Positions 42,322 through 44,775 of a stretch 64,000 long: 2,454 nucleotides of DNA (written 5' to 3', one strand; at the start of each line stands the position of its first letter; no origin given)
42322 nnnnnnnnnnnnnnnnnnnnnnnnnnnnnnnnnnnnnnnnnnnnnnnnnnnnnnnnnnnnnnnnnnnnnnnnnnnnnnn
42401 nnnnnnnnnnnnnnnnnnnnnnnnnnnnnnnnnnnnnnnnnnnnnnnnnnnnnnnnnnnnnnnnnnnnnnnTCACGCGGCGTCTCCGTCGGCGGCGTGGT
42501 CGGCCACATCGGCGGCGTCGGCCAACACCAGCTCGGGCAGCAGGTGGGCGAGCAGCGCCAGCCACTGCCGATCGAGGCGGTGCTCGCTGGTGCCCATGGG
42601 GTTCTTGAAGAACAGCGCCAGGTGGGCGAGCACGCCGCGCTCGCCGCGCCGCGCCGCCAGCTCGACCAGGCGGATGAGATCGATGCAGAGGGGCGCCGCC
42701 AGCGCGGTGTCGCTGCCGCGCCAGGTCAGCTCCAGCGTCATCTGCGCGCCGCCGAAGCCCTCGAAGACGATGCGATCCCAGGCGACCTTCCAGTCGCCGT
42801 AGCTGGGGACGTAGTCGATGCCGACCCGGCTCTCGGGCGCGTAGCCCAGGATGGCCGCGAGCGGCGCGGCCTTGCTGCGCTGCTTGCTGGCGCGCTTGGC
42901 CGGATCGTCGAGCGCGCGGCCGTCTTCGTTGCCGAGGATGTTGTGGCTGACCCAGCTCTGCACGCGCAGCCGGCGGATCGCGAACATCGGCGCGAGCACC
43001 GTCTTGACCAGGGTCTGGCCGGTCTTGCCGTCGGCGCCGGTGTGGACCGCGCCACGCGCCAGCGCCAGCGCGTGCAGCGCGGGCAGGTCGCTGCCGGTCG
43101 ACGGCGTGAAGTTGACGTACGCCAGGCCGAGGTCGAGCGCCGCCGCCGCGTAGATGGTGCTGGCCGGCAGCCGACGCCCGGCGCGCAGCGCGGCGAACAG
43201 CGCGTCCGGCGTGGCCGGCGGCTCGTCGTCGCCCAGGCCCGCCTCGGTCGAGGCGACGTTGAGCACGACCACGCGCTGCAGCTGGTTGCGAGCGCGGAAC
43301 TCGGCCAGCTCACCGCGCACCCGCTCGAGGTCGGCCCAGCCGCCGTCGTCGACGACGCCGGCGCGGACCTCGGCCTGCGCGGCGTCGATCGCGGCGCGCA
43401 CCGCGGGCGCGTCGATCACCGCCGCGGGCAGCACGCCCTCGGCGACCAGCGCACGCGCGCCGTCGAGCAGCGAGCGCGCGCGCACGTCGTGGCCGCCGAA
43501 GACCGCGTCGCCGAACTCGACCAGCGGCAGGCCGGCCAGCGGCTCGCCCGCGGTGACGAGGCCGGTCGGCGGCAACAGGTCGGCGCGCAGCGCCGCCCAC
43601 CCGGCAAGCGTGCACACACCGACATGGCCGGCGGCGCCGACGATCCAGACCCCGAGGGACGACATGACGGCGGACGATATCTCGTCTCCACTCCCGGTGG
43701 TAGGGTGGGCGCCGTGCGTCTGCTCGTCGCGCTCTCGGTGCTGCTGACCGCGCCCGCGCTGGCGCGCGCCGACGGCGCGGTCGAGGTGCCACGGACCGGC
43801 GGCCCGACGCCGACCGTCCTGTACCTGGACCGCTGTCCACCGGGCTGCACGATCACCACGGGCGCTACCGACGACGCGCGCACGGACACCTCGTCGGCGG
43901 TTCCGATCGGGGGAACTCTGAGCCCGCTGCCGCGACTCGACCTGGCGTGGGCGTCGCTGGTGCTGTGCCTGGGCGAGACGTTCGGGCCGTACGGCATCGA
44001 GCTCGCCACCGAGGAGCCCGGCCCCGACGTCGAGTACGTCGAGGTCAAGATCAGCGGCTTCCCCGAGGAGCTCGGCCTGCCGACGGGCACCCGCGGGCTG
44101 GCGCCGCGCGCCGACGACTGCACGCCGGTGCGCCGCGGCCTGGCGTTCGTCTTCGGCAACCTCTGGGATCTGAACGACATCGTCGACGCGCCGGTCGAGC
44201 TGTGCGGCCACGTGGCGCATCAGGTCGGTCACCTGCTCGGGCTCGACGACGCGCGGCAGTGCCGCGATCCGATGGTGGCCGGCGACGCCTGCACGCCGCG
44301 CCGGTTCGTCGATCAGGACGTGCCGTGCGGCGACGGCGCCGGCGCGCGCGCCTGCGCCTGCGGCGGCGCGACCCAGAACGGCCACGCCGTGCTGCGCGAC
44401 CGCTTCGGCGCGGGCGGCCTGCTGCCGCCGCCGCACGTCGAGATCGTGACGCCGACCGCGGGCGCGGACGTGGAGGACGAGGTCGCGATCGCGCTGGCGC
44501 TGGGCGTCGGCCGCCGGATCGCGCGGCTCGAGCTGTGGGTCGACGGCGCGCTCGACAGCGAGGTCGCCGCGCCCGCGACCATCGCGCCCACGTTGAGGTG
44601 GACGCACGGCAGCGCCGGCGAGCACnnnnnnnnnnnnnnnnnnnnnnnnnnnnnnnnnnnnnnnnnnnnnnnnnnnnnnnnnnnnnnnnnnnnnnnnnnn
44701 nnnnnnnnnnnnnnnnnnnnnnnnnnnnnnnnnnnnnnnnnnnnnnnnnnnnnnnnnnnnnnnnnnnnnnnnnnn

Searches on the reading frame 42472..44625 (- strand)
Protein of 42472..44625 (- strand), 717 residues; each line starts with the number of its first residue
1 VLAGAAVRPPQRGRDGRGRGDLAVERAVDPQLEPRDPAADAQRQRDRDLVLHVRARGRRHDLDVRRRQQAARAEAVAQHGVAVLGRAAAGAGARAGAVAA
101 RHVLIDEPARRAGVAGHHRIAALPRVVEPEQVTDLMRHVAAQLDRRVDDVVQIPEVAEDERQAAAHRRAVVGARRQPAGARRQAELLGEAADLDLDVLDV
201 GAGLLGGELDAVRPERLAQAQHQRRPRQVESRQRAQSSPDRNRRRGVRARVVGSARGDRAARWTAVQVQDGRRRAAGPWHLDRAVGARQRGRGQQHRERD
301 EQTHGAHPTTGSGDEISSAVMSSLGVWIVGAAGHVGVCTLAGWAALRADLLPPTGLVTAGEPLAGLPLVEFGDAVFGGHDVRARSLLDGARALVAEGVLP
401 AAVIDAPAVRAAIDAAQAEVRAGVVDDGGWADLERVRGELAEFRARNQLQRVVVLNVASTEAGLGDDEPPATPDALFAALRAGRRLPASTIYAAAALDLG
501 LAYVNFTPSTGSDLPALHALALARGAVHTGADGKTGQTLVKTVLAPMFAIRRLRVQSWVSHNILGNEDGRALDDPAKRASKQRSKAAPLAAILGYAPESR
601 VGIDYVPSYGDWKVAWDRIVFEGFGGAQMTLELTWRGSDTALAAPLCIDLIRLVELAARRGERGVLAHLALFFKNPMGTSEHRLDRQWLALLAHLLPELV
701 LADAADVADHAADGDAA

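Call 68: search_protein_families(library=pfam, proteins=[window:42472-44625:-], max_evalue=0.001)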
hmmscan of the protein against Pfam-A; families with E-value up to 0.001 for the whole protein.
window:42472-44625:- (717 aa): 2 families
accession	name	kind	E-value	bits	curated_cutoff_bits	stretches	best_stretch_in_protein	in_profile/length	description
PF07994.18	NAD_binding_5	-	1.7e-39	136.6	25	1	324-691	1-316/321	Myo-inositol-1-phosphate synthase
PF01658.22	Inos-1-P_synth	-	3.7e-32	111.1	27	1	536-639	1-106/107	Myo-inositol-1-phosphate synthase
